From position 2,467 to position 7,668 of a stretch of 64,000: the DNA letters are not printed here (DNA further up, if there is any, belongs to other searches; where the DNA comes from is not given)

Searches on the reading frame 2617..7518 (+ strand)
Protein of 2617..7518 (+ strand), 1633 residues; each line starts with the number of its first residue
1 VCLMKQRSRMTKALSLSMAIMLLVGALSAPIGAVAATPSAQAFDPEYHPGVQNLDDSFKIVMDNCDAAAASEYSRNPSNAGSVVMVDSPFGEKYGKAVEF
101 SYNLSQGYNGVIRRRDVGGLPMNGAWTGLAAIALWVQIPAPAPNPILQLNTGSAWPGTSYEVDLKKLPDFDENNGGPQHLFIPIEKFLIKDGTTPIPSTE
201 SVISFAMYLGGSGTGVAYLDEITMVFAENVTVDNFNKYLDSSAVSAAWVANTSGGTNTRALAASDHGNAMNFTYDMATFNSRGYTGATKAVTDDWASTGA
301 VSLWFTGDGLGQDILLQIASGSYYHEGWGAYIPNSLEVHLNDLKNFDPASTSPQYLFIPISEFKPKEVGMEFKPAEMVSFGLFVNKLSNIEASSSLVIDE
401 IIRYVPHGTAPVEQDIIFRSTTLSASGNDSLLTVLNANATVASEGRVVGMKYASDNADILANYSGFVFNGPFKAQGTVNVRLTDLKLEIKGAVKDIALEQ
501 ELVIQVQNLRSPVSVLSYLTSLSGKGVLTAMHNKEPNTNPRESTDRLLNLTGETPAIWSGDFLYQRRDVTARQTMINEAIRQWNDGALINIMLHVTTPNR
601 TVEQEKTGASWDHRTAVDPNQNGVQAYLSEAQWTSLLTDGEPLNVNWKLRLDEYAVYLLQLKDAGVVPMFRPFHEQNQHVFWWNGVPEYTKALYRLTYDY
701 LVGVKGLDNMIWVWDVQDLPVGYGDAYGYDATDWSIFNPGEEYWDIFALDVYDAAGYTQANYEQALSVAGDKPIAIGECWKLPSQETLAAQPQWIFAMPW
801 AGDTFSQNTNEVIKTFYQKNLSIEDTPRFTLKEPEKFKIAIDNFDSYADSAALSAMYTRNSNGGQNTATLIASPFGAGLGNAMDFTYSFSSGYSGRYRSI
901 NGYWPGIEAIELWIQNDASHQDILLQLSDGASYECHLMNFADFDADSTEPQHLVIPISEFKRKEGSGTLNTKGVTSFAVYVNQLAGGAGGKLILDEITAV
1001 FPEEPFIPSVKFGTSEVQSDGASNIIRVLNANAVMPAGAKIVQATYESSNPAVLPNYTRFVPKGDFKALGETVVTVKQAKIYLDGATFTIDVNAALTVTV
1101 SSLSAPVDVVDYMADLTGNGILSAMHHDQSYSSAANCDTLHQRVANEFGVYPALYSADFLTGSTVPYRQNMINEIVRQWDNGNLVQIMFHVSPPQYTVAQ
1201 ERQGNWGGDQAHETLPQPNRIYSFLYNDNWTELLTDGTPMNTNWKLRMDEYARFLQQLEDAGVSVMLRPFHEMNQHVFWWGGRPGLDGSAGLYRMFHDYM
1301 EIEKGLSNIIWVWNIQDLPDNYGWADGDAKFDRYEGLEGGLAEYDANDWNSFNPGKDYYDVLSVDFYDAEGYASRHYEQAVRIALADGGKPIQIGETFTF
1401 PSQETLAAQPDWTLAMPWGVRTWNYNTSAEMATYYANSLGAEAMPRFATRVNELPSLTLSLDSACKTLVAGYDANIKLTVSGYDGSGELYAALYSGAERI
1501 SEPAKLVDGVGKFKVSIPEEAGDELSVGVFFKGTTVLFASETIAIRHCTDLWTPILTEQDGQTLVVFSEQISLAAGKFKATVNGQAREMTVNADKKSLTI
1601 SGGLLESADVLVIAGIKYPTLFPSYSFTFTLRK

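Call 25: search_protein_families(library=pfam, proteins=[window:2617-7518:+], max_evalue=0.000001)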
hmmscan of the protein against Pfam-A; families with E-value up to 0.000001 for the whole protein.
window:2617-7518:+ (1633 aa): 2 families
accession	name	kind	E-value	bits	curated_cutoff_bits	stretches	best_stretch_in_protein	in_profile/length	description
PF02156.21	Glyco_hydro_26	-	1.2e-46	160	20.2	2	514-824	11-308/311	Glycosyl hydrolase family 26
PF03425.19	CBM_11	-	1.7e-15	58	27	1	228-325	11-107/182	Carbohydrate binding domain (family 11)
